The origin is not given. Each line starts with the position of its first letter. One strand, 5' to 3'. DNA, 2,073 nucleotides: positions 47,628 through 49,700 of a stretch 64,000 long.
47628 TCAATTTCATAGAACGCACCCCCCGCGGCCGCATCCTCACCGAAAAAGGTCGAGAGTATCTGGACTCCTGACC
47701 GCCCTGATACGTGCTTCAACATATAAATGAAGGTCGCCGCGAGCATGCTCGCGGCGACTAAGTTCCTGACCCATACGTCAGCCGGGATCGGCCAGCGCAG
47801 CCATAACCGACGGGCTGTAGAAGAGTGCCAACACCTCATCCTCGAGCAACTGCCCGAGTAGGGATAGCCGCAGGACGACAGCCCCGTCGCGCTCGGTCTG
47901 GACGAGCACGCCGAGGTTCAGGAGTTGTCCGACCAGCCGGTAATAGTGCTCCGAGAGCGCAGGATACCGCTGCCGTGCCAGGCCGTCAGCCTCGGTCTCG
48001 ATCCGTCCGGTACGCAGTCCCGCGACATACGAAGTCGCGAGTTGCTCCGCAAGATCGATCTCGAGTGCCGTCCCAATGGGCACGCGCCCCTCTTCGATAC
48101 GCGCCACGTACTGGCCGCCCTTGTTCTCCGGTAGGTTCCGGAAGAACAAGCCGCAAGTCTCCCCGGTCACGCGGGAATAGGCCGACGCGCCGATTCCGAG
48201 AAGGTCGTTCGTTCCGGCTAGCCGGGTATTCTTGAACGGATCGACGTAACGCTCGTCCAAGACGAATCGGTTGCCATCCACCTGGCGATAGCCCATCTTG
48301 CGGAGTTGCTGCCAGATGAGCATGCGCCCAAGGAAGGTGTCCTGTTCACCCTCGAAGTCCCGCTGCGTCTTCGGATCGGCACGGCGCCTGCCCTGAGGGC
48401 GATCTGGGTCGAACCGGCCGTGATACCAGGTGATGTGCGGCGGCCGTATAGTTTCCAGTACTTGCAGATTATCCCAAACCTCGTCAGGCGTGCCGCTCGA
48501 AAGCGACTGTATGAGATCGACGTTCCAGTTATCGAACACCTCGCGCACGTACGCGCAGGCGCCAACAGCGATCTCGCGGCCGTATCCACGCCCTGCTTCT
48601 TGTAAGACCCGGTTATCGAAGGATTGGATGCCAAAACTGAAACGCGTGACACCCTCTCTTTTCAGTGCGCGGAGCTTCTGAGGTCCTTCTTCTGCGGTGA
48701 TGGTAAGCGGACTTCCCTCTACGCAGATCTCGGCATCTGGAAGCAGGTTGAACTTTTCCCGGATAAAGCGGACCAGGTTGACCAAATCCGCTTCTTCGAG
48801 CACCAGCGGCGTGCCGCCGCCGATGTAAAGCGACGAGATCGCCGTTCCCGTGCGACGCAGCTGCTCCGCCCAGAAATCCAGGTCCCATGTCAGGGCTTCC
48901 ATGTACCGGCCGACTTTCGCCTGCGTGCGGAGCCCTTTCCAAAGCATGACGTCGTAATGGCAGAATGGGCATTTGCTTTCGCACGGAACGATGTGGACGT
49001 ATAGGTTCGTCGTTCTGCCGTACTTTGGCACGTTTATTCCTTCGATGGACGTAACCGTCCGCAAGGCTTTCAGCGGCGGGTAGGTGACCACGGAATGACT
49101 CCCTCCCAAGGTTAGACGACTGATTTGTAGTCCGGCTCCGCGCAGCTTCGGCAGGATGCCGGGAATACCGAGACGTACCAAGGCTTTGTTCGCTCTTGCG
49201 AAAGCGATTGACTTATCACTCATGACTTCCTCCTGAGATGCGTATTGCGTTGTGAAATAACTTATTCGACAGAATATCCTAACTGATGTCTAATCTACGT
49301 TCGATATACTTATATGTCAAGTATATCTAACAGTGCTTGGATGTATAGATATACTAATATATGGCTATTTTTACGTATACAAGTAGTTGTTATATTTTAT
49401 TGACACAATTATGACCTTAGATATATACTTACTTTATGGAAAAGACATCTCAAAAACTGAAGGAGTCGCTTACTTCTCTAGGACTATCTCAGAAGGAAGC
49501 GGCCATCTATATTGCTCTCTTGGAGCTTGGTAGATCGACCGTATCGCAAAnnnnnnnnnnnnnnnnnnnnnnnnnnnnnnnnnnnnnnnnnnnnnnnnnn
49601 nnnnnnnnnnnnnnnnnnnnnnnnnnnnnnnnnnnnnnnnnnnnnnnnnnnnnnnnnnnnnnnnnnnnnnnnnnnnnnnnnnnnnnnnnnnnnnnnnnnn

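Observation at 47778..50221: Second radical SAM enzyme (HemN-like) also divergently paired with a TrmB paralog across an AT-rich region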

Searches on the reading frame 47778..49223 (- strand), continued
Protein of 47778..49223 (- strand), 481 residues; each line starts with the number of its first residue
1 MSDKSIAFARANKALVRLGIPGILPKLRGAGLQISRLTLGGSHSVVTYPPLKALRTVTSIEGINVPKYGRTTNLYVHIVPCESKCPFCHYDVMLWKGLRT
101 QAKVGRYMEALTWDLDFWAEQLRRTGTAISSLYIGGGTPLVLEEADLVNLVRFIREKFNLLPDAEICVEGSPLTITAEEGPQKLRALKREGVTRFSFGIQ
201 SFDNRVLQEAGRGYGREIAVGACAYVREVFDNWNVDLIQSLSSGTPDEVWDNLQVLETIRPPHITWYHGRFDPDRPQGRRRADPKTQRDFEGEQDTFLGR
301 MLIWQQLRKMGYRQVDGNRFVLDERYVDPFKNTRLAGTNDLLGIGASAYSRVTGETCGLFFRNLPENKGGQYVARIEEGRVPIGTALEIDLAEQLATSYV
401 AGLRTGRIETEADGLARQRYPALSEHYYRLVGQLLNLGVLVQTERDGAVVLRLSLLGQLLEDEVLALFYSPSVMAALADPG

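Call 76: find_encoding_contigs(protein=P0018, flank=3000, max_places=1)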
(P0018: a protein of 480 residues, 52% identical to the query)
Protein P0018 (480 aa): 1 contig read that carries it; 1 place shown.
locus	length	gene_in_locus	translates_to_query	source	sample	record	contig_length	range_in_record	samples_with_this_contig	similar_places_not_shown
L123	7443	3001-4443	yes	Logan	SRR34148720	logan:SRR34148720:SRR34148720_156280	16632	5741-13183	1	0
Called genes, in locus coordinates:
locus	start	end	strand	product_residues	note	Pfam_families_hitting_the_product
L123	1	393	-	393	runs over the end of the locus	-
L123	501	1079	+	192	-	PF01928:CYTH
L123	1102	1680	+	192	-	PF02545:Maf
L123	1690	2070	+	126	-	PF00856:SET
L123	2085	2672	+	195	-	PF00702:Hydrolase, PF13419:HAD_2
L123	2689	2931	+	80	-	PF18893:DUF5652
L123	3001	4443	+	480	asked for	PF04055:Radical_SAM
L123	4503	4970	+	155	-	PF00293:NUDIX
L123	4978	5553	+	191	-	PF00293:NUDIX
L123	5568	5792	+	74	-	PF22570:LiaF-TM (weak)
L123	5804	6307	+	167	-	PF05163:DinB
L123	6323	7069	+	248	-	-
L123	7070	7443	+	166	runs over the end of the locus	PF00293:NUDIX (weak)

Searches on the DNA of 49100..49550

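Call 64: search_rna_families(source=window, start=49100, end=49550, threshold=evalue, max_evalue=1)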
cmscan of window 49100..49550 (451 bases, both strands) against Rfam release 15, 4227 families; matches with E-value up to 1: 0.
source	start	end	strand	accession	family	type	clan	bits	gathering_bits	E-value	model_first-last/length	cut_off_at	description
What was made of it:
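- No Rfam element is present in the region (call 64).
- Tried and rejected: No Rfam match at E <= 1 (call 64).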
